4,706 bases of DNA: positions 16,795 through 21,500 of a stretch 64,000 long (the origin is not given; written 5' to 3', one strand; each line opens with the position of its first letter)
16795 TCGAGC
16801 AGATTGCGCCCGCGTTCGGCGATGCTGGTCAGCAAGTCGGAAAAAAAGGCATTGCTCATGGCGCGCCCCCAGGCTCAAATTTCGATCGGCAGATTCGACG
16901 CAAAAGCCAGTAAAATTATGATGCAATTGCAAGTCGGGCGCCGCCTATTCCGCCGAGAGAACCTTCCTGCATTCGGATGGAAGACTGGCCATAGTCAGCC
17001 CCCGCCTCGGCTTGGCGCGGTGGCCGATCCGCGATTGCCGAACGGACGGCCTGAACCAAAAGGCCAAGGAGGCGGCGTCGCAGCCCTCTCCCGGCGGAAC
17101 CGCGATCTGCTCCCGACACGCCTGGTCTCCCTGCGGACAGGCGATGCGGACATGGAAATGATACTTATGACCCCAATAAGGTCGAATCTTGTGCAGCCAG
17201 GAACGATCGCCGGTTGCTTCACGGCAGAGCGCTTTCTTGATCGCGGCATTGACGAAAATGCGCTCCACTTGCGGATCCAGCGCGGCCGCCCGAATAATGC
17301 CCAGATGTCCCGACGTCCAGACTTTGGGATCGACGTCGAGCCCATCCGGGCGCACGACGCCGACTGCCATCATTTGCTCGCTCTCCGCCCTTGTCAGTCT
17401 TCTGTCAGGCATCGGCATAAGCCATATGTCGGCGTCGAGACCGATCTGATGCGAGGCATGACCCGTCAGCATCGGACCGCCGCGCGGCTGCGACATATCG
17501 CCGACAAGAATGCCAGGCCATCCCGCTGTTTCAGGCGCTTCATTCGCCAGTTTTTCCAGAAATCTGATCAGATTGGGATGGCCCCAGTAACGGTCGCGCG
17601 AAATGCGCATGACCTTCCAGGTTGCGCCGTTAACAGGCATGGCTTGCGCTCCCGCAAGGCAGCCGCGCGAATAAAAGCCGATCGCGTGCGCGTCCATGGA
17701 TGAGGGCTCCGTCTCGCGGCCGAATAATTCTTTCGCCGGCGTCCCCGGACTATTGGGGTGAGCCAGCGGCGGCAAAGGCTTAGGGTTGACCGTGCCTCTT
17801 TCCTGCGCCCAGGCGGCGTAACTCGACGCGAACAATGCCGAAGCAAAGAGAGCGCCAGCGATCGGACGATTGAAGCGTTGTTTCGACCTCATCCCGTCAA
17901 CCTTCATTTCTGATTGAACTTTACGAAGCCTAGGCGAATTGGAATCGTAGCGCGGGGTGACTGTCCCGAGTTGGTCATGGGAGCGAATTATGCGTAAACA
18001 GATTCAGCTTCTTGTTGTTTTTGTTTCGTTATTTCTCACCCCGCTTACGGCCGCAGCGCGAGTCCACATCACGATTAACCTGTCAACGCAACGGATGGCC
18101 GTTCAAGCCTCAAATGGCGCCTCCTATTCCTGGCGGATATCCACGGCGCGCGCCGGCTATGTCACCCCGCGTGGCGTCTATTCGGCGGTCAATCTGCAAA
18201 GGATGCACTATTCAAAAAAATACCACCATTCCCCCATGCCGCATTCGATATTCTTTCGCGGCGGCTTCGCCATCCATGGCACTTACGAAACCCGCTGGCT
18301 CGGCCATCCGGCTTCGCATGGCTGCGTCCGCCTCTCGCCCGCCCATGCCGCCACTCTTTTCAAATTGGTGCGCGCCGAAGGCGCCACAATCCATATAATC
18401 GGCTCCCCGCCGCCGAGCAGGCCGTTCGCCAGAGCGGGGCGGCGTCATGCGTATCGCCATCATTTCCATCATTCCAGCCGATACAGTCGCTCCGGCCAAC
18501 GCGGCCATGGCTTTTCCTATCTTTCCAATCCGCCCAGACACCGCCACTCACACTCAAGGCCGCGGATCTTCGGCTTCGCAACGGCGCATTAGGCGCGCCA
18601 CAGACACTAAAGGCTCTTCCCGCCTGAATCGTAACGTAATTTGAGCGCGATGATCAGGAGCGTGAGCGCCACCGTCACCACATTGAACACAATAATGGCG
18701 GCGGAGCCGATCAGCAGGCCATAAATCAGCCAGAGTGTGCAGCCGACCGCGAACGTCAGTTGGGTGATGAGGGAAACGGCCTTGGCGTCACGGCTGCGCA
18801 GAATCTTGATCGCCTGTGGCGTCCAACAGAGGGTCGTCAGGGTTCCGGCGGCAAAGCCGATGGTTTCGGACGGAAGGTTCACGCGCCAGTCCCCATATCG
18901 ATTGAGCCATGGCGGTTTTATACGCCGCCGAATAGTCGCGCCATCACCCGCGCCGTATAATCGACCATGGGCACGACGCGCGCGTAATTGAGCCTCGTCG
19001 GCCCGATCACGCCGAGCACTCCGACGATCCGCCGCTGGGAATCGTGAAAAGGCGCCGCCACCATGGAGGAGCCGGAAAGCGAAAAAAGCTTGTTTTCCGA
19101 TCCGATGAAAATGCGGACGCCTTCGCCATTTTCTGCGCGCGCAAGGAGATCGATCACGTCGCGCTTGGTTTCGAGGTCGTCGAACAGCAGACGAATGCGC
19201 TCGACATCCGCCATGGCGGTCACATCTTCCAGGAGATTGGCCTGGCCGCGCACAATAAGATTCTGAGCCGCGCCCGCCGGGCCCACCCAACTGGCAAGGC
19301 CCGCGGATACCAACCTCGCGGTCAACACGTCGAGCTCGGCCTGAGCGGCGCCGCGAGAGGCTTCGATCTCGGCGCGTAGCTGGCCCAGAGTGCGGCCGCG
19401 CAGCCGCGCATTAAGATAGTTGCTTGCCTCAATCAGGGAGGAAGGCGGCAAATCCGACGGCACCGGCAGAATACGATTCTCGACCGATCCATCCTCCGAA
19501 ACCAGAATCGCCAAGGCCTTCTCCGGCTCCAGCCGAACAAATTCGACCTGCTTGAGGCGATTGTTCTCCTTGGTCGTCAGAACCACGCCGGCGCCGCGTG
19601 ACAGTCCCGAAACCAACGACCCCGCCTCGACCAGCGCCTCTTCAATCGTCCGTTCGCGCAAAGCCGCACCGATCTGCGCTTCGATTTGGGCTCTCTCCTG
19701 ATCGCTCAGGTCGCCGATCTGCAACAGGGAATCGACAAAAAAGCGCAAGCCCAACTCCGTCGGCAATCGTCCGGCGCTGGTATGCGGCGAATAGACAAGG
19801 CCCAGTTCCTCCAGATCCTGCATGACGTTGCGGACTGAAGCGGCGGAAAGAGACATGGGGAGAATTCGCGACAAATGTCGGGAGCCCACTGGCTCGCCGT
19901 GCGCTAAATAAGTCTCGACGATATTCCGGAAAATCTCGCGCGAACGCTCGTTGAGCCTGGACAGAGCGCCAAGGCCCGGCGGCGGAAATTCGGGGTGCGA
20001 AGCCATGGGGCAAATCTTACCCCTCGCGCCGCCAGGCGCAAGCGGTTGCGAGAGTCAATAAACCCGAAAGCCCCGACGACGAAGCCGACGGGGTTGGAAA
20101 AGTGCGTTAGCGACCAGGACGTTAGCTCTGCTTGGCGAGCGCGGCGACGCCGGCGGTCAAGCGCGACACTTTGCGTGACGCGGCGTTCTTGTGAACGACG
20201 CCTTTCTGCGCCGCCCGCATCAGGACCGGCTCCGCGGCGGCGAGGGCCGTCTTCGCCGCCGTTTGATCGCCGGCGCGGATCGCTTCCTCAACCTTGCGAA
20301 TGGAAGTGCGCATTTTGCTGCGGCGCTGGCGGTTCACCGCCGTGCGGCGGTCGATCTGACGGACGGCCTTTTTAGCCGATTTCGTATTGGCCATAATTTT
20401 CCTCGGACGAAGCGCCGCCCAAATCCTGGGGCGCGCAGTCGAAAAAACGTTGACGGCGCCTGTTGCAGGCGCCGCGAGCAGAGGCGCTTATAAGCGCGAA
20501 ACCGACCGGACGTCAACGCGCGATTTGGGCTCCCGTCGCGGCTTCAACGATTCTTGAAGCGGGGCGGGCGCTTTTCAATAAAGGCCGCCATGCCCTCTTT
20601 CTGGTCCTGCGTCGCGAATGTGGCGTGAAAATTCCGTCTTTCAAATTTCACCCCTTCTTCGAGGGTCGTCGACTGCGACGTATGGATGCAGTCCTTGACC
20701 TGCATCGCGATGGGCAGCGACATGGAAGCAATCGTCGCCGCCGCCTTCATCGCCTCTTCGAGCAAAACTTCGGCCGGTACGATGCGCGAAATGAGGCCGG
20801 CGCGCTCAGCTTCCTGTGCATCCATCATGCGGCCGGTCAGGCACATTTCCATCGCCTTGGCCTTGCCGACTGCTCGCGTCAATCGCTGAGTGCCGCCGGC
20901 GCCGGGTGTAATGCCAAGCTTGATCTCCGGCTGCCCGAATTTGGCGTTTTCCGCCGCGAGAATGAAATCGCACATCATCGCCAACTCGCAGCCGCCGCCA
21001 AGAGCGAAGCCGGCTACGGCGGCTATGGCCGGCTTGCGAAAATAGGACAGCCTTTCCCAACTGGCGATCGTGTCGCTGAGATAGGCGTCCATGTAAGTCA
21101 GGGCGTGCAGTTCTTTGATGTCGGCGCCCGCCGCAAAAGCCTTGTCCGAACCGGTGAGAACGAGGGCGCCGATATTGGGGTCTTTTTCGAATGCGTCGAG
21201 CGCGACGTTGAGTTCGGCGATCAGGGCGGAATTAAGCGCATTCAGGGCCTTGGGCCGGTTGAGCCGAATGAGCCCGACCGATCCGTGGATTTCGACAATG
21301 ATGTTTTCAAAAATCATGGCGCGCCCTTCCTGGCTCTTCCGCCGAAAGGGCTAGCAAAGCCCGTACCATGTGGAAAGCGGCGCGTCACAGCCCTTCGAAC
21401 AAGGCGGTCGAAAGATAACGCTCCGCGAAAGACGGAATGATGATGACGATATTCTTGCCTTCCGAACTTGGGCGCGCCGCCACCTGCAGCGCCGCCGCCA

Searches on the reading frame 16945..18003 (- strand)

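Call 35: search_protein_families(library=ncbifam, proteins=[window:16945-18003:-], max_evalue=1e-10)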
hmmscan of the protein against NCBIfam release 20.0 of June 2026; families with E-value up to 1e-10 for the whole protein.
window:16945-18003:- (352 aa): 1 family
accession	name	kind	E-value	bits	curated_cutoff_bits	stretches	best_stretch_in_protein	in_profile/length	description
NF006947.1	PRK09429.1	equivalog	6.9e-107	356.6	272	1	93-351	2-255/256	penicillin-insensitive murein endopeptidase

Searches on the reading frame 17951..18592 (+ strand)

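Call 35: search_protein_families(library=ncbifam, proteins=[window:17951-18592:+], max_evalue=1e-10)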
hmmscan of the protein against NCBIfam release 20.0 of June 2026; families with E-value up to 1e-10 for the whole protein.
window:17951-18592:+ (213 aa): 3 families
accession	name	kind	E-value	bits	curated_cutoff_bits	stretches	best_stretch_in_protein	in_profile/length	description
NF004785.0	PRK06132.1-2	subfamily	4.8e-17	62.2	169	1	37-147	62-169/353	hypothetical protein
NF004786.0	PRK06132.1-3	equivalog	1.8e-16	60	329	1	20-142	11-132/418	hypothetical protein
NF009120.0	PRK12472.1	subfamily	9.4e-14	51.1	369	1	38-141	54-155/508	hypothetical protein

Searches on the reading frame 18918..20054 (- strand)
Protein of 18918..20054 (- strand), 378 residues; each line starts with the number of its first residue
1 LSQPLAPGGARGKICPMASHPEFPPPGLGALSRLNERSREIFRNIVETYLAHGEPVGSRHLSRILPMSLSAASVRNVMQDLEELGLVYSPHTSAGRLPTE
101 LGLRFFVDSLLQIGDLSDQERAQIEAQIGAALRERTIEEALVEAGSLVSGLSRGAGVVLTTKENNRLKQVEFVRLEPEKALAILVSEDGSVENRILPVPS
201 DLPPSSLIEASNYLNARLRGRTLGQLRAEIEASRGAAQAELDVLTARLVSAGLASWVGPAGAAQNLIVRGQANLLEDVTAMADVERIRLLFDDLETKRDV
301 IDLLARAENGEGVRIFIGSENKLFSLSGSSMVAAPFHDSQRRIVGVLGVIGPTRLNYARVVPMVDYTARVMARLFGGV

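Call 35: search_protein_families(library=ncbifam, proteins=[window:18918-20054:-], max_evalue=1e-10)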
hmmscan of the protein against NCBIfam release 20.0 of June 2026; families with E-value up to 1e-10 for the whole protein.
window:18918-20054:- (378 aa): 2 families
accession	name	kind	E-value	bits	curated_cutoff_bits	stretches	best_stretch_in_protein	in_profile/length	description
TIGR00331.1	hrcA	equivalog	2.2e-90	303.6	197.2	1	35-374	1-337/338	heat-inducible transcriptional repressor HrcA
NF003033.0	PRK03911.1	equivalog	9.2e-15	55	248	1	40-113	9-82/264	HrcA family transcriptional regulator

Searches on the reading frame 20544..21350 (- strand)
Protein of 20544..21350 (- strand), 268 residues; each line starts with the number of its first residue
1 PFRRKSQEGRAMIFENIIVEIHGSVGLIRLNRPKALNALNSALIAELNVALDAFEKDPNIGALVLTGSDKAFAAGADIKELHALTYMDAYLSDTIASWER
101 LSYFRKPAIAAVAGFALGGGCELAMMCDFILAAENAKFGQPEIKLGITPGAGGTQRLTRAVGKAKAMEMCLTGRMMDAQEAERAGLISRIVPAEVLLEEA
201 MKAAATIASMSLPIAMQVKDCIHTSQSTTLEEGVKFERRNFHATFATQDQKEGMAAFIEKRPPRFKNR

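Call 35: search_protein_families(library=ncbifam, proteins=[window:20544-21350:-], max_evalue=1e-10)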
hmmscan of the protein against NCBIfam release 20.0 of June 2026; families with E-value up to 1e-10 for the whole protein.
window:20544-21350:- (268 aa): 71 families (the best 25 are shown)
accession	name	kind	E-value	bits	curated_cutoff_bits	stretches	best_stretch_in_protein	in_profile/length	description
NF004517.0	PRK05862.1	equivalog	3.8e-130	432.9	396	1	12-268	1-257/257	enoyl-CoA hydratase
NF007239.0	PRK09674.1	equivalog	3.1e-89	298.8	371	1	15-267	4-256/257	2,3-dehydroadipyl-CoA hydratase PaaF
NF006007.0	PRK08138.1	subfamily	1.4e-88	296.7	355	1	22-267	15-260/261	enoyl-CoA hydratase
NF004475.0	PRK05809.1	subfamily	8.6e-83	277.8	394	1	12-268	1-260/260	short-chain-enoyl-CoA hydratase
NF051848.1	EnCoAHydtEchA19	equivalog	5.2e-80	268.7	400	1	17-268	2-258/258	enoyl-CoA hydratase EchA19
NF005803.0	PRK07658.1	equivalog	1.5e-69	234.3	313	1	16-268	3-257/257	enoyl-CoA hydratase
NF005802.0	PRK07657.1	equivalog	9.7e-62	208.8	363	1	17-266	5-258/260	enoyl-CoA hydratase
NF004840.0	PRK06190.1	equivalog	3.8e-60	203.7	253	1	17-249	6-240/260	enoyl-CoA hydratase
NF004634.0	PRK05980.1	equivalog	9.5e-60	202.2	375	1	16-266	4-261/263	crotonase/enoyl-CoA hydratase family protein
NF006100.0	PRK08252.1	subfamily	3e-58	197.4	282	1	15-266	3-252/254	crotonase/enoyl-CoA hydratase family protein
NF042430.2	EnCoAhydt_DpgD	equivalog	7e-57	192.8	400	1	22-267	4-257/258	enoyl-CoA-hydratase DpgD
NF006699.0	PRK09245.1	subfamily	4.3e-54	183.5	354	1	16-267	4-265/266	crotonase/enoyl-CoA hydratase family protein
NF006566.0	PRK09076.1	subfamily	2.2e-53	181.5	286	1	15-267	5-259/260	enoyl-CoA hydratase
NF046063.1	oxepin_alt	equivalog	3.8e-53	180.6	300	1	20-264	5-254/254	oxepin-CoA hydrolase, alternative type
NF005073.0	PRK06495.1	subfamily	3e-51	174.2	296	1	15-268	4-257/257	enoyl-CoA hydratase/isomerase family protein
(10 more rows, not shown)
